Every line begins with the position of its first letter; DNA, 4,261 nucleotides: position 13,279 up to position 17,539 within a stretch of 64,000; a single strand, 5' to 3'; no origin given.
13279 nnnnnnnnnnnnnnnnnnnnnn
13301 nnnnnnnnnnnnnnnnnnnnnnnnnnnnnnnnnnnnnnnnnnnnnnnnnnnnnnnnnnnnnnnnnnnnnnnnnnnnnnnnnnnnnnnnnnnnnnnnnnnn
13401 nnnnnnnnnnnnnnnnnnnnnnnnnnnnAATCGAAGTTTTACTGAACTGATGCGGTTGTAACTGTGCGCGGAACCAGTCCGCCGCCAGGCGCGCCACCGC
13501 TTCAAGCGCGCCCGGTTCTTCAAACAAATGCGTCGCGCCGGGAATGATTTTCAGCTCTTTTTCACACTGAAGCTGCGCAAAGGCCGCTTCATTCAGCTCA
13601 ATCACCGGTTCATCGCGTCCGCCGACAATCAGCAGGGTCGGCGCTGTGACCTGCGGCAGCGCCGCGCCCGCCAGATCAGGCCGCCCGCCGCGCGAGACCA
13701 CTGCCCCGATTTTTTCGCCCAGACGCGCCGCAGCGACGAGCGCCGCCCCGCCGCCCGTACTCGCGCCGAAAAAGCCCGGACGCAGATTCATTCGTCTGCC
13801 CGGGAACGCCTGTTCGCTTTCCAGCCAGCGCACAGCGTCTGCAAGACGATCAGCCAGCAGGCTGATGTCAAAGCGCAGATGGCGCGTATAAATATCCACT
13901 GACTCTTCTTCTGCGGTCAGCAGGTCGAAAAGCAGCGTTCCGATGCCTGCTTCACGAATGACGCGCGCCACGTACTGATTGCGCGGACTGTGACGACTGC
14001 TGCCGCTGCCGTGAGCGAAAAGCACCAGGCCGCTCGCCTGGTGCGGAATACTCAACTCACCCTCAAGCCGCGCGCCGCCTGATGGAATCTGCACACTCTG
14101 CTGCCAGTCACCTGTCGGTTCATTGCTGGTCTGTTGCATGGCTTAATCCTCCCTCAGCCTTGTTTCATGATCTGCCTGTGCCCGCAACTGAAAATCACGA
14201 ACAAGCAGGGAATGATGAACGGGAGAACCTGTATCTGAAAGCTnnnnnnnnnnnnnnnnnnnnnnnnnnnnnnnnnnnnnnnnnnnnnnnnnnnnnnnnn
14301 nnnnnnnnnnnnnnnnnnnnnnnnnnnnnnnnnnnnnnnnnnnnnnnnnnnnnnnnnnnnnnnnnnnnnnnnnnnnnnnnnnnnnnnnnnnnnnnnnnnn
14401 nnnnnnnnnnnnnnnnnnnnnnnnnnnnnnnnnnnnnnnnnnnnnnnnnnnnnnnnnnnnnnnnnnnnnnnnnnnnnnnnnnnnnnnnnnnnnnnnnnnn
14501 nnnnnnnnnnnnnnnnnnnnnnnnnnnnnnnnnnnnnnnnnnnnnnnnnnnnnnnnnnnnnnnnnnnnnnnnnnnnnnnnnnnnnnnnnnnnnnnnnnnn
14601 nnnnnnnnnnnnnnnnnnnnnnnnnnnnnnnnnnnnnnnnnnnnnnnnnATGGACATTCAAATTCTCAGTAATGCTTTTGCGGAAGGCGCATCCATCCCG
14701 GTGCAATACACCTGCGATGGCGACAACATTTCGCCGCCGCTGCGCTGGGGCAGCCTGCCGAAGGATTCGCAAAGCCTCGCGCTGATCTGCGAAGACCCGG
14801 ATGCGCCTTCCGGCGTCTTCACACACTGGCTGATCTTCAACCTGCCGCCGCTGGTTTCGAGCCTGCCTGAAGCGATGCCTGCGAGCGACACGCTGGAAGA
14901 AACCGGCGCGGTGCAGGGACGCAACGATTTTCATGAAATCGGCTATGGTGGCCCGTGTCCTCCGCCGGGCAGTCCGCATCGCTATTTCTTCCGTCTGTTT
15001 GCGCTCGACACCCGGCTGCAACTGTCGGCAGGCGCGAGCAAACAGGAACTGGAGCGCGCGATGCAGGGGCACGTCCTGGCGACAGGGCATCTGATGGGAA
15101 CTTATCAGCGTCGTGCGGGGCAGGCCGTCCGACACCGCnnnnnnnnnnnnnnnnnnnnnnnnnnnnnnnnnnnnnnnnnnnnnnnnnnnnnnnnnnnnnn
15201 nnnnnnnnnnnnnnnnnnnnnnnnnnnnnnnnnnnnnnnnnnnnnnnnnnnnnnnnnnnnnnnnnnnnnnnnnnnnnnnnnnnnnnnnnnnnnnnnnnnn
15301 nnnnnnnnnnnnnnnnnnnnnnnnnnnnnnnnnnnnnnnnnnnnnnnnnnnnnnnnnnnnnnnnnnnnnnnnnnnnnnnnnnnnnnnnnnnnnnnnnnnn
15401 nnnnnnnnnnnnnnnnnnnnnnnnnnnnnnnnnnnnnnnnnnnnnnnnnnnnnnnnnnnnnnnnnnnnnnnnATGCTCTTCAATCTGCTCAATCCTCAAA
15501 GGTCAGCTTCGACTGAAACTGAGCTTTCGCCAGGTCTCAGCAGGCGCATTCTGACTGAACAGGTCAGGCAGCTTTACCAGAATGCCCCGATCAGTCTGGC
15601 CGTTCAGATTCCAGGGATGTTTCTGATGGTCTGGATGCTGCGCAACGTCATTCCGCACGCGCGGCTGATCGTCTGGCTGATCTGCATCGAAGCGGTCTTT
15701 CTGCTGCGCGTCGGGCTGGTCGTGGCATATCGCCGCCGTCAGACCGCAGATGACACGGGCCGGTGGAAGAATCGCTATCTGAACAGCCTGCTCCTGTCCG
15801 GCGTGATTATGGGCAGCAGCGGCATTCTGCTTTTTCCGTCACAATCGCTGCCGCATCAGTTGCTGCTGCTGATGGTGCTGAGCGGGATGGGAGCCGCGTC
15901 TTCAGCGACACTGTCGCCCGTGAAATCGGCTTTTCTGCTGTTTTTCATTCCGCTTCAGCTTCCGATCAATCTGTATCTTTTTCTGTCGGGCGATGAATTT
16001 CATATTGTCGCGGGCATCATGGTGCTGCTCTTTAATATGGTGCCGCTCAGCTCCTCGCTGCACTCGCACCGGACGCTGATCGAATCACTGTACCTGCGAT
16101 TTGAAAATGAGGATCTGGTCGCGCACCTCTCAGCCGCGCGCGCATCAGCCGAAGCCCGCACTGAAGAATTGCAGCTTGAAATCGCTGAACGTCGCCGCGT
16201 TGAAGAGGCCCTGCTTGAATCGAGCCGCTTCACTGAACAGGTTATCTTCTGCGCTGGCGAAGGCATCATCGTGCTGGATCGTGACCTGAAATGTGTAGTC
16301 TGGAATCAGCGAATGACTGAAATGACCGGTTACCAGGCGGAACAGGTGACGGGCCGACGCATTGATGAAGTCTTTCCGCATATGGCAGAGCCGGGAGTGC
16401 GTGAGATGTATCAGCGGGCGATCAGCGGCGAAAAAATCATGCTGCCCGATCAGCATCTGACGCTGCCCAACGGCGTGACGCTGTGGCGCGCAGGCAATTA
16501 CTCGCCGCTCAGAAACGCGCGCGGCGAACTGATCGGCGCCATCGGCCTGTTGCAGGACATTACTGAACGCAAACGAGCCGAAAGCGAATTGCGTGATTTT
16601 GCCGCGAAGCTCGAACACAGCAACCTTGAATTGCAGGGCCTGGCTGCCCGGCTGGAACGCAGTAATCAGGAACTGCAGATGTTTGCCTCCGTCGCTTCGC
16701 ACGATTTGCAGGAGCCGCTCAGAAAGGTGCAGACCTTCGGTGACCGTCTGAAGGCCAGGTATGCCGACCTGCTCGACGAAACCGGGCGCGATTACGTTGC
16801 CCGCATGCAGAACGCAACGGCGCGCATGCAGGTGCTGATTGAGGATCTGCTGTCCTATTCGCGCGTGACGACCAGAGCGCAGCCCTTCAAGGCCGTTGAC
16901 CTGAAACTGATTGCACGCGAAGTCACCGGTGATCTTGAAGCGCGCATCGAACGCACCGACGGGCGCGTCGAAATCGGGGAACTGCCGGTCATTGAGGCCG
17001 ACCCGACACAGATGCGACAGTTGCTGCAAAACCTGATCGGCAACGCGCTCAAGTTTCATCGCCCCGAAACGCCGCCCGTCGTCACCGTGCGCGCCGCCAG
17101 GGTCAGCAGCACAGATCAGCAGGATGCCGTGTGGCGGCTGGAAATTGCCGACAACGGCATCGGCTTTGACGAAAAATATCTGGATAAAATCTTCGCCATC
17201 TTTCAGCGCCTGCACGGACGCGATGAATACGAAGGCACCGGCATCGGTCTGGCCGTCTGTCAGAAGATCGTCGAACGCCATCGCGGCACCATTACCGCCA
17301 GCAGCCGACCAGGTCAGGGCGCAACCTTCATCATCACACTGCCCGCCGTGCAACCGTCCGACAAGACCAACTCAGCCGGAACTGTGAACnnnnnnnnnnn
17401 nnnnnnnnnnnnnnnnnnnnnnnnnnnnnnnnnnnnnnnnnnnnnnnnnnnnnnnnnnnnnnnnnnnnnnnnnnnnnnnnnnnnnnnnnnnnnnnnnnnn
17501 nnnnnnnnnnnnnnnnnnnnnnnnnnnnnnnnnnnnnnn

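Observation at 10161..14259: Sigma54 operon resembling the mycobacterial dormancy gene set (hydrolase, Hsp20, two unknowns, Prs, PRTase)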

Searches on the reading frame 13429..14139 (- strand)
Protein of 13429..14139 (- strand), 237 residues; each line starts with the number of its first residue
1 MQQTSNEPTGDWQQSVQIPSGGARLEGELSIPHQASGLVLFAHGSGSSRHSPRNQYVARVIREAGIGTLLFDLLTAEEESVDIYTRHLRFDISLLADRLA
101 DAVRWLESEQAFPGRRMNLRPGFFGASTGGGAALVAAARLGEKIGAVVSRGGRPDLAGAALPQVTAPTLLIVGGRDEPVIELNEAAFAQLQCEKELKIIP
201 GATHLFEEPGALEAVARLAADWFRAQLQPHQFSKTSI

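Call 7: search_protein_families(library=pfam, proteins=[window:13429-14139:-], max_evalue=0.01)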
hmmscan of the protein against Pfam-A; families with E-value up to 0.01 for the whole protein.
window:13429-14139:- (237 aa): 7 families
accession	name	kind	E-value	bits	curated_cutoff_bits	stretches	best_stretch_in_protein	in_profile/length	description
PF01738.24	DLH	-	7.3e-07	29.4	21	1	93-225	75-208/217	Dienelactone hydrolase family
PF12146.15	Hydrolase_4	-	5e-06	26.4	27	0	160-205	186-233/239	Serine aminopeptidase, S33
PF20408.4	Abhydrolase_11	-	8.9e-06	26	27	1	38-208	4-169/193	Alpha/beta hydrolase domain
PF00561.26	Abhydrolase_1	-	3e-05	24.2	25.8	1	38-152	2-102/245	alpha/beta hydrolase fold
PF12697.13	Abhydrolase_6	-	0.00041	21.5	26.3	1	108-211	117-213/217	Alpha/beta hydrolase family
PF00326.27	Peptidase_S9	-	0.0074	16.2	22.6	0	164-228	143-211/213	Prolyl oligopeptidase family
PF12740.14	PETase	-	0.0084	16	28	0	98-224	102-230/263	PET hydrolase-like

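Call 8: search_protein_families(library=ncbifam, proteins=[window:13429-14139:-], max_evalue=0.01)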
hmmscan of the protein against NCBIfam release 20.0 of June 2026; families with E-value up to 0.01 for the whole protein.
window:13429-14139:- (237 aa): 2 families
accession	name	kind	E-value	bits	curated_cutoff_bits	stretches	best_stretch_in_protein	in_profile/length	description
TIGR03056.1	bchO_mg_che_rel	equivalog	0.0003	19.9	172.55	1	160-221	215-275/278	alpha/beta fold hydrolase BchO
NF047920.1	lactonase_UilS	equivalog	0.0039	16.9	400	0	93-149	76-127/285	UilS family quorum-quenching N-acyl-homoserine lactonase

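Call 16: search_protein_families(library=padloc, proteins=[window:13429-14139:-], max_evalue=0.01)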
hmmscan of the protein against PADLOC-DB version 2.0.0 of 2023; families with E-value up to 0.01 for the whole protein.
window:13429-14139:- (237 aa): 0 families

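Call 46: search_solved_structures(query=window:13429-14139:-, max_evalue=0.1)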
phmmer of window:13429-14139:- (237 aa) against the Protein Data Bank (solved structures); distinct sequences matched with E-value up to 0.1: 12.
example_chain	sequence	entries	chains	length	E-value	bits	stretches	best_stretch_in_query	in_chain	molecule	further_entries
2o2g_A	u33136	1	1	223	6.3e-79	267.9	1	14-226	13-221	Dienelactone hydrolase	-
9pid_A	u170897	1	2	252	0.00045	23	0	168-227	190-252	Alpha/beta fold hydrolase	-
9pir_A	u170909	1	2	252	0.00046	23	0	168-227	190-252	Alpha/beta fold hydrolase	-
9pic_A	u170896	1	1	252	0.00046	23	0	168-227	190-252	Alpha/beta fold hydrolase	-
9w30_A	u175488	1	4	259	0.00059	22.7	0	13-98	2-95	Alpha/beta superfamily hydrolase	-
9h0z_A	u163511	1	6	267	0.015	18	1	13-148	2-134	Serine aminopeptidase S33 domain-containing protein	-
8fbo_A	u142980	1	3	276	0.02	17.6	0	127-162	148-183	KWOCA_102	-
7xrh_A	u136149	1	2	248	0.02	17.6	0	160-209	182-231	Cinnamoyl esterase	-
7xri_A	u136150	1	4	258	0.031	17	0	160-209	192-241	Cinnamoyl esterase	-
7q4h_A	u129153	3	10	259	0.039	16.7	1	13-148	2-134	Hydrolase_4 domain-containing protein | Serine aminopeptidase S33 domain-containing protein | Prolyl oligopeptidase family protein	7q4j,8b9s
2xlb_A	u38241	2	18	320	0.084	15.6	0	100-142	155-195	ACETYL XYLAN ESTERASE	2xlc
3trd_A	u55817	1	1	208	0.097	15.4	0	130-207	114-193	Alpha/beta hydrolase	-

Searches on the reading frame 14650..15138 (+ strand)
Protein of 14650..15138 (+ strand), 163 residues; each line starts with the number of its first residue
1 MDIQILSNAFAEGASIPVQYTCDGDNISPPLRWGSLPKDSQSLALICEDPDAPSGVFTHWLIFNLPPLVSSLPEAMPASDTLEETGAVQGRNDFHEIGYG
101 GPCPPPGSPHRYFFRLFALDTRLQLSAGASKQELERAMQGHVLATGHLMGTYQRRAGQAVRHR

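Call 7: search_protein_families(library=pfam, proteins=[window:14650-15138:+], max_evalue=0.01)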
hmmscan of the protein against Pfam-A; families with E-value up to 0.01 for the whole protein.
window:14650-15138:+ (163 aa): 1 family
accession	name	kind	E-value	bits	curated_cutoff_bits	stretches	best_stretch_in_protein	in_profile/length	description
PF01161.25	PBP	-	6.7e-45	153.2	24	1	16-152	2-135/135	Phosphatidylethanolamine-binding protein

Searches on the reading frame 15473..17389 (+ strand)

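Call 38: search_protein_families(library=pfam, proteins=[window:15473-17389:+], max_evalue=0.0001)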
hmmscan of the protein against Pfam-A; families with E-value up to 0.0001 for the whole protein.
window:15473-17389:+ (639 aa): 7 families
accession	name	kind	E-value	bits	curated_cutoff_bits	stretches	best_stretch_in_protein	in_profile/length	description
PF02518.31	HATPase_c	-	7.4e-27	94.4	26.4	1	510-625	2-109/111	Histidine kinase-, DNA gyrase B-, and HSP90-like ATPase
PF08448.16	PAS_4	-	3.1e-19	69.7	23.1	1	263-368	6-110/110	PAS fold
PF00989.32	PAS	-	1.6e-12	47.8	22.6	1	261-363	10-113/113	PAS fold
PF13426.13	PAS_9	-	1.6e-10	41.6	27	1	263-365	2-103/103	PAS domain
PF00512.31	HisKA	-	9.1e-10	38.9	26.9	1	401-466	2-64/66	His Kinase A (phospho-acceptor) domain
PF12860.13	PAS_7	-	2e-08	34.8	27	1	263-370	6-114/115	PAS fold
PF08447.18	PAS_3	-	3.9e-05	24.3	25.6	1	276-358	3-87/89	PAS fold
